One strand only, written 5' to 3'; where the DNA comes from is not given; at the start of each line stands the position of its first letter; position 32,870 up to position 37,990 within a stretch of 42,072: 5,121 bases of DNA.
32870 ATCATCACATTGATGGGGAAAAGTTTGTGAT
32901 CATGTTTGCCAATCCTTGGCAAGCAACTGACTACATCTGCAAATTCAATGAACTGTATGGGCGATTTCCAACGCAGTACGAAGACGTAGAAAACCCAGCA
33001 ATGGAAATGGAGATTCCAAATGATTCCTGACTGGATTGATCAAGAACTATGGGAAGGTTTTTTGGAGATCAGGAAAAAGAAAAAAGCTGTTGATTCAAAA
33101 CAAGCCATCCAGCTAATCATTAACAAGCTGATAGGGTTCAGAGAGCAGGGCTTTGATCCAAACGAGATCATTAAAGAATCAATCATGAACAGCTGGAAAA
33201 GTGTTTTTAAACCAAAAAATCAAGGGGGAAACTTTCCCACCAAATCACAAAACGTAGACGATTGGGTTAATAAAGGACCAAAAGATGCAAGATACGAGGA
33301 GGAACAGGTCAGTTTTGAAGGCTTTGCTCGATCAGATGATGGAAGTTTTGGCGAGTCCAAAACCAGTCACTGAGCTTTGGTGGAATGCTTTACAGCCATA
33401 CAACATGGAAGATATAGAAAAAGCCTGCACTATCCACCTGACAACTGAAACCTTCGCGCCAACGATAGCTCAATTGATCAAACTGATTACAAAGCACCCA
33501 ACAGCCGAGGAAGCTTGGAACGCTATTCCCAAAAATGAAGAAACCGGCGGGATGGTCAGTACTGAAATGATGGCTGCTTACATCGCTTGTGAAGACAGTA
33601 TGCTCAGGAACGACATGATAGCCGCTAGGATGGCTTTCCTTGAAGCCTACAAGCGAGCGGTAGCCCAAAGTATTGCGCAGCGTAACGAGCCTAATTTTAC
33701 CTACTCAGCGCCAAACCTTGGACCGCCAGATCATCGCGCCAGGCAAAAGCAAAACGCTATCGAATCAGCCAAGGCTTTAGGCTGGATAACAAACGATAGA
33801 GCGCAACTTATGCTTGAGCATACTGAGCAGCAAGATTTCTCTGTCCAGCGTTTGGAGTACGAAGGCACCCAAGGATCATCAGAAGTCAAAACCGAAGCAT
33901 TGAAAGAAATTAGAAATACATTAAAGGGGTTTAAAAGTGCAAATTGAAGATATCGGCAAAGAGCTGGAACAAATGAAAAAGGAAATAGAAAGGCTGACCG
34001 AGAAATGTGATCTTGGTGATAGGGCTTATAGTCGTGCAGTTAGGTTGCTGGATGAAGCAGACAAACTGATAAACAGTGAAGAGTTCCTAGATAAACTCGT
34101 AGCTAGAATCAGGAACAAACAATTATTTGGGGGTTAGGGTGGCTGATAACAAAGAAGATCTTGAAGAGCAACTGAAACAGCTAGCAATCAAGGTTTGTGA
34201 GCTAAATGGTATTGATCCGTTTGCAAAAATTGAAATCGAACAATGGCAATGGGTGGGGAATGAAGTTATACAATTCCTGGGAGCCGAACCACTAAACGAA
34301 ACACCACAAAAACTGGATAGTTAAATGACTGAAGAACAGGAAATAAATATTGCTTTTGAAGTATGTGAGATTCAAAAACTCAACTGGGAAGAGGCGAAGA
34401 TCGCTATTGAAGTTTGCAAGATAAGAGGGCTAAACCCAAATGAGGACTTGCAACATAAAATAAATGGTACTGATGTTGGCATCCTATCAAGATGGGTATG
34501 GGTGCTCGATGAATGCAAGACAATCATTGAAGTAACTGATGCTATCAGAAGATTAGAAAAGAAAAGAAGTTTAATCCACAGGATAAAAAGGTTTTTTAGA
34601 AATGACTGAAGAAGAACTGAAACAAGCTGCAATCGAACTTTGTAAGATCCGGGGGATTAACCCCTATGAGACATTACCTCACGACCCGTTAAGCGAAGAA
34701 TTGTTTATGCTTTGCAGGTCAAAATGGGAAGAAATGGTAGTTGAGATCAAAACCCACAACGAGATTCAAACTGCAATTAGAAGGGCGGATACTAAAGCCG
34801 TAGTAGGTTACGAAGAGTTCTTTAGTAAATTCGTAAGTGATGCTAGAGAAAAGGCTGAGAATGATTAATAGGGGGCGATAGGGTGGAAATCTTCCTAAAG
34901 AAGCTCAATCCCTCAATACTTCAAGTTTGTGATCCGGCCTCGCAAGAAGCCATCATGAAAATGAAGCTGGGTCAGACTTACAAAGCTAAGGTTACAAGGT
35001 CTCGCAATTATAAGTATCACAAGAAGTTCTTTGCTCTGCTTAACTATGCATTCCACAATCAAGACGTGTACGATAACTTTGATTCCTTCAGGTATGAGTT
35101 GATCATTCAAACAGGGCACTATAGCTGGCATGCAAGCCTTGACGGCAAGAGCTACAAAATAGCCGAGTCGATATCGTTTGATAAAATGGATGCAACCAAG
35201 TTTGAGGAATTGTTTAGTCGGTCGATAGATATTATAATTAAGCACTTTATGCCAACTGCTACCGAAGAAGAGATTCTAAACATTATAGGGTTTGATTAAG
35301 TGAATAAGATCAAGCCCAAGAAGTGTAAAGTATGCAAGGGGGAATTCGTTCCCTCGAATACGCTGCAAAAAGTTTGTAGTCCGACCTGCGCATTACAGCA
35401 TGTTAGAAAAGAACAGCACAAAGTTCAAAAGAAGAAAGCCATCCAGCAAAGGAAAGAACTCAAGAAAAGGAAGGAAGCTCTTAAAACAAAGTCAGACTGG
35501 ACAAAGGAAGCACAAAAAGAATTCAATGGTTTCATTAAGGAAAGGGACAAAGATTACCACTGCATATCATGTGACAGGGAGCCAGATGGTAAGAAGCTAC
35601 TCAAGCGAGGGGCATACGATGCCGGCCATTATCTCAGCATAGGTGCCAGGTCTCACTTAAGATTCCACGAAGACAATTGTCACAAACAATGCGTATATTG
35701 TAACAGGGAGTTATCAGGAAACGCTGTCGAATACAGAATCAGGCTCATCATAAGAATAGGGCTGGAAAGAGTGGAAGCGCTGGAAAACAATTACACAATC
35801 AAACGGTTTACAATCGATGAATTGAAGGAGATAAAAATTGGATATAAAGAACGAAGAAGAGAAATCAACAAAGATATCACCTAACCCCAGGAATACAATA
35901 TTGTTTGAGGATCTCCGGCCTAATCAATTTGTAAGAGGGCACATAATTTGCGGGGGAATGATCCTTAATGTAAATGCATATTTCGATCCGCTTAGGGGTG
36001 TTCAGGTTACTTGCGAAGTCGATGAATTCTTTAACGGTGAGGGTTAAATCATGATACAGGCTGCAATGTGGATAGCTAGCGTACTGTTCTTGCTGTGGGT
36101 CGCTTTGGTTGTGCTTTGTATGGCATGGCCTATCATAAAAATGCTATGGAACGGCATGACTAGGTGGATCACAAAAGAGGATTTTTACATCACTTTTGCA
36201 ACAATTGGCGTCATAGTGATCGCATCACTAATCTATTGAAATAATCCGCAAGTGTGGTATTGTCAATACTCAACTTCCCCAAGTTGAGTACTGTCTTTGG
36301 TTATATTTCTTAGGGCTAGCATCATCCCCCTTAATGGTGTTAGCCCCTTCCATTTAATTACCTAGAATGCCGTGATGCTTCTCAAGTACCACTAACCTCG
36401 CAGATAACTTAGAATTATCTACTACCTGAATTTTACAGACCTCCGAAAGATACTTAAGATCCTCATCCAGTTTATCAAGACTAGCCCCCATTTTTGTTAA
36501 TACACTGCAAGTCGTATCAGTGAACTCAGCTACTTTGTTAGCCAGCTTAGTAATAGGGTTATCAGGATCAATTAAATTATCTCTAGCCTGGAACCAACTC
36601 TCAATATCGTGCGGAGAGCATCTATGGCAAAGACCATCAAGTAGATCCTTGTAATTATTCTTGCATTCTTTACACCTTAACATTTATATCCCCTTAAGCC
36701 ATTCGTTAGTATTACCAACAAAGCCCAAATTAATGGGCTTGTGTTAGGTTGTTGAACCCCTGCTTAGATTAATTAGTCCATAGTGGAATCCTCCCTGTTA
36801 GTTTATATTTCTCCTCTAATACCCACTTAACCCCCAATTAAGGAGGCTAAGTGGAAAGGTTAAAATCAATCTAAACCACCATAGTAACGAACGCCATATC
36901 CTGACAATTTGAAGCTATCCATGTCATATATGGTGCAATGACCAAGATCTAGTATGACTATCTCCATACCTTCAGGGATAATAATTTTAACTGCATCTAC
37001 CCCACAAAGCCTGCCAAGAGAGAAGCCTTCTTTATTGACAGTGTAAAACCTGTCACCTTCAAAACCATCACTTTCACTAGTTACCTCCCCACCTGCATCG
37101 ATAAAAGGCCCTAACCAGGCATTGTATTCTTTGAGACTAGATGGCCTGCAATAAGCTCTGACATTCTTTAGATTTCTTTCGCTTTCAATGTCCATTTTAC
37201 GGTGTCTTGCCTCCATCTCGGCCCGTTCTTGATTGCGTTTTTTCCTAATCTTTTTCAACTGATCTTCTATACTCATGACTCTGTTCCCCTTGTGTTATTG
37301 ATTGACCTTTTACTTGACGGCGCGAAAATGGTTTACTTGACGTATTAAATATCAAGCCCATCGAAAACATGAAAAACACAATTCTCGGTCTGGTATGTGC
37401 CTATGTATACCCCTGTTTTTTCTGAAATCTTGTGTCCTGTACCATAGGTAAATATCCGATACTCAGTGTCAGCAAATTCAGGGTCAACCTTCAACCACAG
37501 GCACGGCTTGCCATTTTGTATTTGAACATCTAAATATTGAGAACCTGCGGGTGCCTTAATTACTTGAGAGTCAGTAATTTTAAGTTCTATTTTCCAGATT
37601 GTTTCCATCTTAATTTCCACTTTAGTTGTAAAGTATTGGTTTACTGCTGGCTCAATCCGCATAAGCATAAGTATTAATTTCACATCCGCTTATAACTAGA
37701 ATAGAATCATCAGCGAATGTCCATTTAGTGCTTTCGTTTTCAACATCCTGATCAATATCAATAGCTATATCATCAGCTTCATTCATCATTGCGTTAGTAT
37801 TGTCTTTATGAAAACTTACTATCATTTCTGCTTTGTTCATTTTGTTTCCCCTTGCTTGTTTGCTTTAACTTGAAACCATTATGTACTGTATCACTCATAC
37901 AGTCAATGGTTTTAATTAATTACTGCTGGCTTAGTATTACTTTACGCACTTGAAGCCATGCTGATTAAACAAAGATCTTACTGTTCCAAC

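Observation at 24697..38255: Five copies of a 17-bp dyad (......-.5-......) embedded in sigma70-like promoters, with no recognisable repressor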

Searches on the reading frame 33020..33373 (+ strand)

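Call 79: search_protein_families(library=phrogs, max_evalue=0.01, proteins=[window:33020-33373:+])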
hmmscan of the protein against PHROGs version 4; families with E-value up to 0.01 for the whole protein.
window:33020-33373:+ (117 aa): 4 families
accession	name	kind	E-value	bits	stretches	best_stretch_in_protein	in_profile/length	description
phrog_678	-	DNA, RNA and nucleotide metabolism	1.6e-20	74.9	1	2-90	219-306/346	replication initiation O-like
phrog_18589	-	unknown function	5.8e-19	69.6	1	2-93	36-127/156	-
phrog_6451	-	DNA, RNA and nucleotide metabolism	3.1e-16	60.9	1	1-77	175-248/272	primosomal protein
phrog_34129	-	unknown function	0.0015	19.5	1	22-80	6-61/92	-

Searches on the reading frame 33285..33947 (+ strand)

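Call 79: search_protein_families(library=phrogs, max_evalue=0.01, proteins=[window:33285-33947:+])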
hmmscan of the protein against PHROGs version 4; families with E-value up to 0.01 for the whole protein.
window:33285-33947:+ (220 aa): 5 families
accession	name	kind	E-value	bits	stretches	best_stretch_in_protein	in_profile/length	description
phrog_6028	-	unknown function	4e-21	76.7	1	26-216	27-217/265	-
phrog_10105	-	unknown function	1.1e-07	32.6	1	26-83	26-88/210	-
phrog_2289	-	DNA, RNA and nucleotide metabolism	2.6e-07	32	1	26-80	25-79/116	helicase loader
phrog_1524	-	unknown function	4e-06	27.9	1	28-182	41-169/252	-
phrog_9804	-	unknown function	2.6e-05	25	1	22-79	26-88/214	-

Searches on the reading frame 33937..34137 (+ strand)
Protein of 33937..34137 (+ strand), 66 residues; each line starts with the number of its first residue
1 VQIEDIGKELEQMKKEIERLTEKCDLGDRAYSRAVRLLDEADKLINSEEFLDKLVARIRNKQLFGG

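Call 81: search_protein_families(library=pfam, max_evalue=10, proteins=[window:33937-34137:+])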
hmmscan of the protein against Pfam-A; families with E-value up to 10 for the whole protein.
window:33937-34137:+ (66 aa): 7 families
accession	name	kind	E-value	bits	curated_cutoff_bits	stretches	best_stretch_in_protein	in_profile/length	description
PF10975.14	DUF2802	-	0.0058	17.2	33.5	1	2-39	5-41/68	Protein of unknown function (DUF2802)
PF15619.11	Lebercilin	-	0.025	14.6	34.3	1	2-59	125-180/193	Ciliary protein causing Leber congenital amaurosis disease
PF13401.12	AAA_22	-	0.04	14.7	27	1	9-58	67-108/130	AAA domain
PF15456.11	Uds1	-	0.077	13.7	28.8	1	8-45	21-58/123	Up-regulated During Septation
PF18035.6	Bap31_Bap29_C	-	0.077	13.5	30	1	2-45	2-42/52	Bap31/Bap29 cytoplasmic coiled-coil domain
PF05121.17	GvpK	-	0.084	13.4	25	1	2-29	45-72/85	Gas vesicle protein K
PF23404.1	FAZ1_C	-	0.13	12.9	27.6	1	8-22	9-23/35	FAZ1, C-terminal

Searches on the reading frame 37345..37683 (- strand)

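Call 10: search_protein_families(library=pfam, max_evalue=0.1, proteins=[window:37345-37683:-])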
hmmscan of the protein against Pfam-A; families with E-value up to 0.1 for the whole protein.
window:37345-37683:- (112 aa): 1 family
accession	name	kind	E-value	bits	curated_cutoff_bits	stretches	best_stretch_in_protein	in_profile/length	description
PF24043.1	DUF7352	-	2e-21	76.5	27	1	26-108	1-88/97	Domain of unknown function (DUF7352)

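Call 11: search_protein_families(library=phrogs, max_evalue=0.01, proteins=[window:37345-37683:-])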
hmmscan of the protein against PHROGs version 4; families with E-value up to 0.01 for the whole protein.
window:37345-37683:- (112 aa): 1 family
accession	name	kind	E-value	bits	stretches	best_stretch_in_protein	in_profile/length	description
phrog_3848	-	unknown function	8.6e-21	75.3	1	26-109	1-92/100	-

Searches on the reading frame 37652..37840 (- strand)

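Call 10: search_protein_families(library=pfam, max_evalue=0.1, proteins=[window:37652-37840:-])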
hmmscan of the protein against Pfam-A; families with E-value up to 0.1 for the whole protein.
window:37652-37840:- (62 aa): 2 families
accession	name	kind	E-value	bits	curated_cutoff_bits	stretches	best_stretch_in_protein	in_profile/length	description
PF25704.1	AcrF2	-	1e-05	26.2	27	1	6-54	1-49/90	Anti-CRISPR protein AcrF2 protein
PF24797.1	Beta-prop_WDR35_TULP_N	-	0.017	14.7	80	1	3-54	224-274/332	WDR35/TULP4 N-terminal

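Call 11: search_protein_families(library=phrogs, max_evalue=0.01, proteins=[window:37652-37840:-])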
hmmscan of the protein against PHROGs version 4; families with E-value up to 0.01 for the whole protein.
window:37652-37840:- (62 aa): 1 family
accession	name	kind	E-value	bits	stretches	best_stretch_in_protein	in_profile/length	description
phrog_19304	-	unknown function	1.6e-05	26.2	1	6-54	1-49/90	-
